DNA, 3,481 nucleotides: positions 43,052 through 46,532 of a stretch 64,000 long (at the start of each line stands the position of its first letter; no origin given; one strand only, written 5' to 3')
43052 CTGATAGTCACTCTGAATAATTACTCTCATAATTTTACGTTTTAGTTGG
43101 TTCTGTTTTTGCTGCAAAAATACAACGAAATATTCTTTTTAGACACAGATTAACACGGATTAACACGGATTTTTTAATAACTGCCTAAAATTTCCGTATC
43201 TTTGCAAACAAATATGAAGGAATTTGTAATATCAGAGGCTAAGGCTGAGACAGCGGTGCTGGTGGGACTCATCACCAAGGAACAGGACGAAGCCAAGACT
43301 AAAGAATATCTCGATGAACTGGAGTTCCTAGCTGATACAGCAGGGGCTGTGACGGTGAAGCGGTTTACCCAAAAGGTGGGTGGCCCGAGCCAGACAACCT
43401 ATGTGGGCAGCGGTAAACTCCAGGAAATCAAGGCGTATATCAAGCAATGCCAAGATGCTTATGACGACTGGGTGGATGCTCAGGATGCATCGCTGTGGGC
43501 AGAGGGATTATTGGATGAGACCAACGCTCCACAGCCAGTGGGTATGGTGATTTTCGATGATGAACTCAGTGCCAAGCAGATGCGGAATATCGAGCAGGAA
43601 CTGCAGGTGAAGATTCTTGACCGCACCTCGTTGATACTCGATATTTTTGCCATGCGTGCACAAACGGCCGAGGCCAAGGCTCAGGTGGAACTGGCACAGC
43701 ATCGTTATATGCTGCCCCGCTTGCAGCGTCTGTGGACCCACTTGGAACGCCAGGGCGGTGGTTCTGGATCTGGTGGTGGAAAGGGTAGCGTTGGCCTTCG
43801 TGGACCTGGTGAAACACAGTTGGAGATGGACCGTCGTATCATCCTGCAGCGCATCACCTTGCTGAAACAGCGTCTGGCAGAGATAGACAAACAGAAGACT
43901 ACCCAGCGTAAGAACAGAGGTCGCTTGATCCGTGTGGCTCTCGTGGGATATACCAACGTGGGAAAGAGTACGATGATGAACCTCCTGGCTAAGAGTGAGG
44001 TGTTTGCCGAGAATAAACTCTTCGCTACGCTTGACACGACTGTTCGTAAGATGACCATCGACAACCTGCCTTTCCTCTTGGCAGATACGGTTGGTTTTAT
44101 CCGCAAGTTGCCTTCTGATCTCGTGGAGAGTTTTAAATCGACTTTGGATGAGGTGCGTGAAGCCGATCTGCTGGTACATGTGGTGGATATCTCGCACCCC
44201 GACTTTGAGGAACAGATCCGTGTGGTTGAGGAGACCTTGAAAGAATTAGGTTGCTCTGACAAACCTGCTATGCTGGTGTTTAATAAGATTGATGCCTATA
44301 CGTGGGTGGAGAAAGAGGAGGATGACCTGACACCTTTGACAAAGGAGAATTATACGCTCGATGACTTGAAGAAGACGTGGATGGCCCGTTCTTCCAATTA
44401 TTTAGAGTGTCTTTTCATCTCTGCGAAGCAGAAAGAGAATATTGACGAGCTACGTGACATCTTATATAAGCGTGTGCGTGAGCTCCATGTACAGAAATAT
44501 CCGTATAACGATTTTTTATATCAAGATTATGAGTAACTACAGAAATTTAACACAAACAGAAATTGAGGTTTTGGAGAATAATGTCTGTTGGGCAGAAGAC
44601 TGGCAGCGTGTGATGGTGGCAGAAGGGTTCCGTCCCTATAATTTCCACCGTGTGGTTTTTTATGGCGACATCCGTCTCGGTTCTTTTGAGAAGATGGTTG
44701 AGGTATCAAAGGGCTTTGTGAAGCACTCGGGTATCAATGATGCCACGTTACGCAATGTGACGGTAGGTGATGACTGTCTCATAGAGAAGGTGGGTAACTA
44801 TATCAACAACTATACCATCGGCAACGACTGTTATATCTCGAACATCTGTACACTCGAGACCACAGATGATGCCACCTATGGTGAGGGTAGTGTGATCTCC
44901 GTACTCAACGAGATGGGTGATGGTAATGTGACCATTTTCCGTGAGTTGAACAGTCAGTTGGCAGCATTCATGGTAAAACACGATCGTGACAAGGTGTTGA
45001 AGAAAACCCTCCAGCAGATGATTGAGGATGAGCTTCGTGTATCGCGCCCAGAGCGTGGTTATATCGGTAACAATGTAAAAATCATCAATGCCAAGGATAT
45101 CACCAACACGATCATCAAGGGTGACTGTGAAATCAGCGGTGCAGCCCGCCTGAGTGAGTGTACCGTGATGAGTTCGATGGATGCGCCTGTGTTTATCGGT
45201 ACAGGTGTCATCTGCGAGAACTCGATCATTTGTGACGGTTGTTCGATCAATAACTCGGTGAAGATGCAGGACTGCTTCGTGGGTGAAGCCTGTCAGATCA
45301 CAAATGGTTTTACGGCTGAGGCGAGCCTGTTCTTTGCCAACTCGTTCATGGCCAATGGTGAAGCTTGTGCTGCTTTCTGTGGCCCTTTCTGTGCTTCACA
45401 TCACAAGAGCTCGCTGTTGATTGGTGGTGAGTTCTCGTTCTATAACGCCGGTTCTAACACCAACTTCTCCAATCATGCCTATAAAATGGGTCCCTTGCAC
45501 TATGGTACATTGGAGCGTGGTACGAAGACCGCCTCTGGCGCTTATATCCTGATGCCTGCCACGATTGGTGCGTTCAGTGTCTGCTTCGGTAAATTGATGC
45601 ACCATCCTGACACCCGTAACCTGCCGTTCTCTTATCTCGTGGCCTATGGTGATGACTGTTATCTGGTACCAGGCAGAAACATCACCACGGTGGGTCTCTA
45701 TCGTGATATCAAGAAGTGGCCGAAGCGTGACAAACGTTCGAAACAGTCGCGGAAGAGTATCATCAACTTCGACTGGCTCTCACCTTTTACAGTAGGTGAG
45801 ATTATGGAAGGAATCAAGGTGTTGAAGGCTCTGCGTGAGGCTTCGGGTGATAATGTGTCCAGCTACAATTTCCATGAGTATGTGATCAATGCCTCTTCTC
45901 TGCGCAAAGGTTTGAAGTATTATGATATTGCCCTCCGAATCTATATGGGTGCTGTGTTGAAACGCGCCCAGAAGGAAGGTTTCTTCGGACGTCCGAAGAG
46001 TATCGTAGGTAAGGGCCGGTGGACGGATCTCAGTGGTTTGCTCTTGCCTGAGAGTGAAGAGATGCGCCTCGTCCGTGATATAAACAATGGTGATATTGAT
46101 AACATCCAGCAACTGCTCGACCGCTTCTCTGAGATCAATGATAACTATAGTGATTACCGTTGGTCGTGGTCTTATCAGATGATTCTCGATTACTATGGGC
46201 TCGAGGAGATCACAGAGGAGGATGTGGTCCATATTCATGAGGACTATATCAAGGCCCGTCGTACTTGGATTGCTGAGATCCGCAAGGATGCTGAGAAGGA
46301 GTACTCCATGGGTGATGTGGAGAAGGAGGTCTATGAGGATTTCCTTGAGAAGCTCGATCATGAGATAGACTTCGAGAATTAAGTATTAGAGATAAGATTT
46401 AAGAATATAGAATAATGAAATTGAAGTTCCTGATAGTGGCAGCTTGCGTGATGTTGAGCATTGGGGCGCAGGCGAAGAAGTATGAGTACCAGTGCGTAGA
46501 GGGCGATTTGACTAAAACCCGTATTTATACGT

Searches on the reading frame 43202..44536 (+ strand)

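Call 48: search_protein_families(library=pfam, proteins=[window:43202-44536:+], max_evalue=0.0001)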
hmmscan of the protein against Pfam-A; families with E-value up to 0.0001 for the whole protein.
window:43202-44536:+ (444 aa): 8 families
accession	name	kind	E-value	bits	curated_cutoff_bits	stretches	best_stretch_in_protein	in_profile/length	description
PF16360.10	GTP-bdg_M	-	1.8e-29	102.6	29.5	1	152-239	1-79/79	GTP-binding GTPase Middle Region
PF13167.11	GTP-bdg_N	-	2.6e-28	98.9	25.4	2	112-150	51-89/89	GTP-binding GTPase N-terminal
PF01926.29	MMR_HSR1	-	1.5e-23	83.5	21.9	1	244-362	1-113/113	50S ribosome-binding GTPase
PF00071.28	Ras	-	6.9e-06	26.2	21.6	1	245-425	2-160/162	Ras family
PF00009.33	GTP_EFTU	-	7.2e-06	26.2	26.5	0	315-424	87-185/188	Elongation factor Tu GTP binding domain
PF00025.27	Arf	-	8.4e-06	25.8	22.3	1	238-418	10-167/174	ADP-ribosylation factor family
PF03193.22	RsgA_GTPase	-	1.6e-05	25.3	30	0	245-278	109-142/174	RsgA GTPase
PF02421.24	FeoB_N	-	1.6e-05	24.9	27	1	244-366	2-118/156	Ferrous iron transport protein B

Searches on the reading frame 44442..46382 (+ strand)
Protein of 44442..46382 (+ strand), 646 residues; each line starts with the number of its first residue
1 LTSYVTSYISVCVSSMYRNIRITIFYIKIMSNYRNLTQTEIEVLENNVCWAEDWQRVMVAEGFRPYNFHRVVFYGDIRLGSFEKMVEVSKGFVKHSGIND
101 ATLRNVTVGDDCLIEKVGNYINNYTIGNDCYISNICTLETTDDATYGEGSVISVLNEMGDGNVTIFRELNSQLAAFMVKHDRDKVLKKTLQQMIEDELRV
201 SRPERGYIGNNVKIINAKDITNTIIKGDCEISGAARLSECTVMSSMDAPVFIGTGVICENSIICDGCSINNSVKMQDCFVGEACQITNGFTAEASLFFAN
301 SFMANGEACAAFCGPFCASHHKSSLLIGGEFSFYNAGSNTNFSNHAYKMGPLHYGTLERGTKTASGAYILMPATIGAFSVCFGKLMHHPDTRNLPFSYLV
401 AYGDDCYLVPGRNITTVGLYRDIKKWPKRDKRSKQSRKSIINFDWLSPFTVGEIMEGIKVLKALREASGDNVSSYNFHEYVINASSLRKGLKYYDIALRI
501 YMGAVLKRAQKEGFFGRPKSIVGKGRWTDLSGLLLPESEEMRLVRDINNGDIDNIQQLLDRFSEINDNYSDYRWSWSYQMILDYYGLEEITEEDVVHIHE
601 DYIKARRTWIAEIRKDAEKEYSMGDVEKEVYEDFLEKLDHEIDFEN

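Call 48: search_protein_families(library=pfam, proteins=[window:44442-46382:+], max_evalue=0.0001)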
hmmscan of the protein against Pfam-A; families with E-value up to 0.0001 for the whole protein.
window:44442-46382:+ (646 aa): 4 families
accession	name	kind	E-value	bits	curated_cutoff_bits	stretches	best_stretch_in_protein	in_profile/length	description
PF16314.11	DUF4954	-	1.3e-161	538.6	26.2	1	33-464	1-432/433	Domain of unknown function (DUF4954)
PF20683.2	DUF6819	-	1.1e-23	84.3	23.5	1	518-624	11-119/171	Domain of unknown function (DUF6819)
PF25084.1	LbH_EIF2B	-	9.6e-08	32.4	54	1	206-291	22-104/105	EIF2B subunit epsilon LbH domain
PF25247.1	LbH_GLGC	-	4.3e-05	23.9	27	0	258-305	13-59/135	GLGC left-handed parallel beta-helix domain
